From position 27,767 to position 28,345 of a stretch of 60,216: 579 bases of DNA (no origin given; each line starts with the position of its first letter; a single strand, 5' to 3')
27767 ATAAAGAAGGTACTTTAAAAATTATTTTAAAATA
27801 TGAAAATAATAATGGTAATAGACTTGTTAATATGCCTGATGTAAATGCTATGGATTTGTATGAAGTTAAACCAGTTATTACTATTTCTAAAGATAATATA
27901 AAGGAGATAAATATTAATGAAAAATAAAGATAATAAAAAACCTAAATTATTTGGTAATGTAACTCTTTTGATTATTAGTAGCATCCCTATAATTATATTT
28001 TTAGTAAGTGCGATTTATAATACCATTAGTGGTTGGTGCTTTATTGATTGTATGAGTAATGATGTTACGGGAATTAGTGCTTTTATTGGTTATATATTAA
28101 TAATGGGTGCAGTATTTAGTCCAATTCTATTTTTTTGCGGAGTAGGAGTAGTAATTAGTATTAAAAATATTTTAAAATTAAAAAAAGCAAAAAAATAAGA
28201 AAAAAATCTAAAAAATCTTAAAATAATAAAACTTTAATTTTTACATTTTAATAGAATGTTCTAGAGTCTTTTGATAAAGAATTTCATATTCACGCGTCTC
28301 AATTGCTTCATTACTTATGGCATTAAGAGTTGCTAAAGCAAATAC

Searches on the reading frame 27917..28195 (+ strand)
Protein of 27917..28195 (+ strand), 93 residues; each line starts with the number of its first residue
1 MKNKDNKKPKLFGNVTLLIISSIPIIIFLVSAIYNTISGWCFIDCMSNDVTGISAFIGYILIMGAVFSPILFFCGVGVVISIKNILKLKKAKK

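Call 82: search_protein_families(library=pfam, proteins=[window:27917-28195:+], max_evalue=0.01)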
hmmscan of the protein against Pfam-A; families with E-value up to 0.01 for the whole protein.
window:27917-28195:+ (93 aa): 1 family
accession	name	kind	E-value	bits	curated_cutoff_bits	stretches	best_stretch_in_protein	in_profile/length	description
PF13140.11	DUF3980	-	0.0011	19.9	25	1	20-82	12-77/87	Domain of unknown function (DUF3980)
